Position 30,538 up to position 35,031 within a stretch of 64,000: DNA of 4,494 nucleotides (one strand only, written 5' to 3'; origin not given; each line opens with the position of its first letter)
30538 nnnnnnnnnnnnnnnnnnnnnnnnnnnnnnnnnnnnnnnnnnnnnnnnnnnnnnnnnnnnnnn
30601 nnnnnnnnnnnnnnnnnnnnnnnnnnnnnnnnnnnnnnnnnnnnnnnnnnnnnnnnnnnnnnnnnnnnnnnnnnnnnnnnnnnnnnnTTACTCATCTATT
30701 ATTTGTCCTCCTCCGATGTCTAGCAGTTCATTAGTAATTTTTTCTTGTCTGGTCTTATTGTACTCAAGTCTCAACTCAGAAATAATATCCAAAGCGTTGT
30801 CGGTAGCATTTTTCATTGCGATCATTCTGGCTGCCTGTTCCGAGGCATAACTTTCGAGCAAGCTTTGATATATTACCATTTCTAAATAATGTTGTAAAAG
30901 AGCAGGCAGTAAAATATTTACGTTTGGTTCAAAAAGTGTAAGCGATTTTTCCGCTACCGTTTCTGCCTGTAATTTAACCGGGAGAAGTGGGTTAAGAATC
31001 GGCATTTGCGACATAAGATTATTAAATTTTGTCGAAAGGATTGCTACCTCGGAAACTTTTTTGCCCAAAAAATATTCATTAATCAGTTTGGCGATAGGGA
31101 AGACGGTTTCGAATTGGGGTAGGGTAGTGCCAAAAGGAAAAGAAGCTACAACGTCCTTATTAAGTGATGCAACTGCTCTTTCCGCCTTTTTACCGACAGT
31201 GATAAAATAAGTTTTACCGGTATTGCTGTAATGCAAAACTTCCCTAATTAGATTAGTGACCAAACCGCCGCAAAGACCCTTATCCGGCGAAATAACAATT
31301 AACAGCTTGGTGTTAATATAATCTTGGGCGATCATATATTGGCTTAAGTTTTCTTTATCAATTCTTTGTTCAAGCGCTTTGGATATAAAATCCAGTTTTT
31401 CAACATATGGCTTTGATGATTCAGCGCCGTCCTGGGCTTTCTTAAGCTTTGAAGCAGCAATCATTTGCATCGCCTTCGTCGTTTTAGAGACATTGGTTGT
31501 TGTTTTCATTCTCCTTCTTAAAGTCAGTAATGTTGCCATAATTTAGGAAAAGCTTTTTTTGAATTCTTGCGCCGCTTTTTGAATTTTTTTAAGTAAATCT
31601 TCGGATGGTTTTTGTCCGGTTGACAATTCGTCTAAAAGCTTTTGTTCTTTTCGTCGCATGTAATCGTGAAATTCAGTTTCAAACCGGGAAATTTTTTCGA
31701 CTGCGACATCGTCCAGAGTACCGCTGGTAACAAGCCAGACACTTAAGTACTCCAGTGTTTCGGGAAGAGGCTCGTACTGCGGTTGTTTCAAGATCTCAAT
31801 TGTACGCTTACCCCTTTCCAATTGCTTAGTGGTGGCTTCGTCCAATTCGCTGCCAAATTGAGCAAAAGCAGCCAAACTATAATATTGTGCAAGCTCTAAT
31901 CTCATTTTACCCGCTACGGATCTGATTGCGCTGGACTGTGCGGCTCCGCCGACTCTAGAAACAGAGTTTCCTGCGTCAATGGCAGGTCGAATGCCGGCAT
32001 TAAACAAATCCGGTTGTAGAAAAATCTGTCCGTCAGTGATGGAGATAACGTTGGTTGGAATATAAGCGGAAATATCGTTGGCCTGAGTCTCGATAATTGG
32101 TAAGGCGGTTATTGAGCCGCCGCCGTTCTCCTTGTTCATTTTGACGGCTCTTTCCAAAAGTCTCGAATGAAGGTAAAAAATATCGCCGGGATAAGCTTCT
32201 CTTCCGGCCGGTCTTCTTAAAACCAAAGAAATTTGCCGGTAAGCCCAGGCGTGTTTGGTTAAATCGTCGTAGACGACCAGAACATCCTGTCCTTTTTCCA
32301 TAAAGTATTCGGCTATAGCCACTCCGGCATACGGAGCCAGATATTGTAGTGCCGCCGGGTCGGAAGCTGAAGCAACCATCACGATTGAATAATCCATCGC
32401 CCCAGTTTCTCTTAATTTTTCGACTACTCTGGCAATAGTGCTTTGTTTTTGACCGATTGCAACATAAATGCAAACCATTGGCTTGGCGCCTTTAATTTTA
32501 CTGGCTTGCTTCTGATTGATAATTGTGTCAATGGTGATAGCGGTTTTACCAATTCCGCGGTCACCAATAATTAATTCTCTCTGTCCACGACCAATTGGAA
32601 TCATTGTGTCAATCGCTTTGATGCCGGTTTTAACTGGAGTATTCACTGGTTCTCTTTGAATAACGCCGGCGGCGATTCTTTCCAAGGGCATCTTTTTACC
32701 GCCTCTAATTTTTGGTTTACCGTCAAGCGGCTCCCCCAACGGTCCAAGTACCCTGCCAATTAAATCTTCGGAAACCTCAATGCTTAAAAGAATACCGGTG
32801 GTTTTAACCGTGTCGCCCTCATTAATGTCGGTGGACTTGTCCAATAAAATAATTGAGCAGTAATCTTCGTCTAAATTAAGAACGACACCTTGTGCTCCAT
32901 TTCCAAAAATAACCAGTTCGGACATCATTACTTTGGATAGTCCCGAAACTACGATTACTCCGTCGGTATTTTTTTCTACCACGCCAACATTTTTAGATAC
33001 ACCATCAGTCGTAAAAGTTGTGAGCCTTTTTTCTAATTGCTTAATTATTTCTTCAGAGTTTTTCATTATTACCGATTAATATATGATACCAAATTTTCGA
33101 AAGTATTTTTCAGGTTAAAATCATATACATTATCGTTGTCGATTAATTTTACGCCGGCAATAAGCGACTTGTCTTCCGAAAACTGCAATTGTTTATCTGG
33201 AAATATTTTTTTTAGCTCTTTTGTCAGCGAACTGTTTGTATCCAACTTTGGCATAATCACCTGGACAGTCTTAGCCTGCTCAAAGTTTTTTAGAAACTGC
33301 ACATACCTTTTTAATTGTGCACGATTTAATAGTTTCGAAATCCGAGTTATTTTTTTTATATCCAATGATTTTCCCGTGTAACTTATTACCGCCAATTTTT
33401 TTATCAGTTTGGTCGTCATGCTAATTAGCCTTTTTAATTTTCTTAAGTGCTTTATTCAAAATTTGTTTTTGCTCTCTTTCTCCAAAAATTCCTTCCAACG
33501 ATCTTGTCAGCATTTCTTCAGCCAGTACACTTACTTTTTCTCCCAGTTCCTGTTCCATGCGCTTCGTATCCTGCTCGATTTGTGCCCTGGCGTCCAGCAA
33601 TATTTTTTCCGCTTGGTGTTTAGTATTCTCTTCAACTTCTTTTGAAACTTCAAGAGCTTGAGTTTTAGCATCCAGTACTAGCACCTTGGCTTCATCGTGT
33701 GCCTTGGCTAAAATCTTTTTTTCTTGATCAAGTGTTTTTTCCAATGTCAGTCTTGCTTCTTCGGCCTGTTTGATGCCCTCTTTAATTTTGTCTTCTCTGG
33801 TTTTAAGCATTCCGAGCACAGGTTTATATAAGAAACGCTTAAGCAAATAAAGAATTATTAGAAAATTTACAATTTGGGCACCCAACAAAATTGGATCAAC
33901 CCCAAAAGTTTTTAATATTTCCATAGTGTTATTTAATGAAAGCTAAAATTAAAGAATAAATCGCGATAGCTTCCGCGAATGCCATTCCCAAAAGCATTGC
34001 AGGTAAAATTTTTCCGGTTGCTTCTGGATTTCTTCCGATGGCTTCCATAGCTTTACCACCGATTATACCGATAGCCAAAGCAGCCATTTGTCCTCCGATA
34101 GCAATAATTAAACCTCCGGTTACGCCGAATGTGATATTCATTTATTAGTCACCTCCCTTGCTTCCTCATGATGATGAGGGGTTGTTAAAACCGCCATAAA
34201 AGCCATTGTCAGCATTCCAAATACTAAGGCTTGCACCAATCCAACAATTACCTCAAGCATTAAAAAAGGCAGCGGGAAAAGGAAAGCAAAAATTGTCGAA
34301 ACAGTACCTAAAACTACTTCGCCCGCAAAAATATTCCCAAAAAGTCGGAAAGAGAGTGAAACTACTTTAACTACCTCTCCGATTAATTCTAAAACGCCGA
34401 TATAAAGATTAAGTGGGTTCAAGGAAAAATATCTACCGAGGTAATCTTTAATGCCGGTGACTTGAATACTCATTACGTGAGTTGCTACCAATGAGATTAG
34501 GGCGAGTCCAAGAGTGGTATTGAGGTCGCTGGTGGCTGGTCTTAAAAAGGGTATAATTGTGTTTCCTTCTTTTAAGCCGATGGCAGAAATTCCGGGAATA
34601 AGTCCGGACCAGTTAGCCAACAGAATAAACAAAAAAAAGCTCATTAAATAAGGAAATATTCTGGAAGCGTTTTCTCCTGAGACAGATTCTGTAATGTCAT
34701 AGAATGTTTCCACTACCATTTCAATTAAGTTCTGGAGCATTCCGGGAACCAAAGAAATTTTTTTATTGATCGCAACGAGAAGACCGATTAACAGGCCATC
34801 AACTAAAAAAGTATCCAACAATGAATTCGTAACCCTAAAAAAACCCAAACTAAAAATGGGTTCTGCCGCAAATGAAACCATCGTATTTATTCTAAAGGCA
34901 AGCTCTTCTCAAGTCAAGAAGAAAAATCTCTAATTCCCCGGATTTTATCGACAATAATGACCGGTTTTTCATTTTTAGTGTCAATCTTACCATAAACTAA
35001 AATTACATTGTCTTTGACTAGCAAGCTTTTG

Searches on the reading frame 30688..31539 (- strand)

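Call 11: search_protein_families(library=pfam, proteins=[window:30688-31539:-], max_evalue=0.001)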
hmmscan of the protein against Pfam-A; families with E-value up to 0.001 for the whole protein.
window:30688-31539:- (283 aa): 1 family
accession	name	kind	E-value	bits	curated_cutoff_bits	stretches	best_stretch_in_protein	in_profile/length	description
PF00231.24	ATP-synt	-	2.4e-74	251.1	39.9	1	4-278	2-281/285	ATP synthase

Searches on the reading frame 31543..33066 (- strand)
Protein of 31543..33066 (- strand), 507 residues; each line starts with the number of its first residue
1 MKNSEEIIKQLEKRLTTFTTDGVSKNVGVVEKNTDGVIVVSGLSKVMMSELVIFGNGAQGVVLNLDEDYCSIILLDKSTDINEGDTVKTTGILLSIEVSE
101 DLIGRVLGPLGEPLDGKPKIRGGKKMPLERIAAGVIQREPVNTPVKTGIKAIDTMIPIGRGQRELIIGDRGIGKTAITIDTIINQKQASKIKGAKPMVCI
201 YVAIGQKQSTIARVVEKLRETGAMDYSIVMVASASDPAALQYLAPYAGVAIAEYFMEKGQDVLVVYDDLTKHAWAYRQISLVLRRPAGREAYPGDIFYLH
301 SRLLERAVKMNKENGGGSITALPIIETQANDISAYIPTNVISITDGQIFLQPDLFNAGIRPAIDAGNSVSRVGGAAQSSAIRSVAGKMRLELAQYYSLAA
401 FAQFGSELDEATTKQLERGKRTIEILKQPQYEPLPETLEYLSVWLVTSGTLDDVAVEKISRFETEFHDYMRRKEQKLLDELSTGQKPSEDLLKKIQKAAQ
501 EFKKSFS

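Call 11: search_protein_families(library=pfam, proteins=[window:31543-33066:-], max_evalue=0.001)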
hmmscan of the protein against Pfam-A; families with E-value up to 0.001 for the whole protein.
window:31543-33066:- (507 aa): 3 families
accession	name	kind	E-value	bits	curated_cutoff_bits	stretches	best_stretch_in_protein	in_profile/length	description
PF00006.31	ATP-synt_ab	-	1.1e-84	283.8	29.5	1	148-370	1-213/213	ATP synthase alpha/beta family, nucleotide-binding domain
PF00306.32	ATP-synt_ab_C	-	5.1e-40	137.2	27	1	377-502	1-126/126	ATP synthase alpha/beta chain, C terminal domain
PF02874.29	ATP-synt_ab_N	-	4.1e-07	30.9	20.9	1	24-91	2-69/69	ATP synthase alpha/beta family, beta-barrel domain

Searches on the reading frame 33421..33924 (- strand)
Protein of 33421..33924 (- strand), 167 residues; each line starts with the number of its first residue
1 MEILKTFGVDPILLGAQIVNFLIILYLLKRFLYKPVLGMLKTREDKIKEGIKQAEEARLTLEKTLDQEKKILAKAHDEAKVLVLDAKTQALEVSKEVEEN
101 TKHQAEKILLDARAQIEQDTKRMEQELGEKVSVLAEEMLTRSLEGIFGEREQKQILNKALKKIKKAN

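Call 11: search_protein_families(library=pfam, proteins=[window:33421-33924:-], max_evalue=0.001)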
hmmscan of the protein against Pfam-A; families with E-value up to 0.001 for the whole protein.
window:33421-33924:- (167 aa): 1 family
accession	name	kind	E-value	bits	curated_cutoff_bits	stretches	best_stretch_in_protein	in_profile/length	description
PF00430.23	ATP-synt_B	-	3.6e-22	79.3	28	1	16-143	4-131/132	ATP synthase B/B' CF(0)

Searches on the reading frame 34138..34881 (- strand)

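Call 22: search_protein_families(library=pfam, proteins=[window:34138-34881:-], max_evalue=0.00001)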
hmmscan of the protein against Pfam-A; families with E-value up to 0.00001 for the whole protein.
window:34138-34881:- (247 aa): 1 family
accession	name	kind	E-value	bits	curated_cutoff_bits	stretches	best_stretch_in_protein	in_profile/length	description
PF00119.25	ATP-synt_A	-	3.4e-44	151.7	33.9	1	29-229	9-216/217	ATP synthase A chain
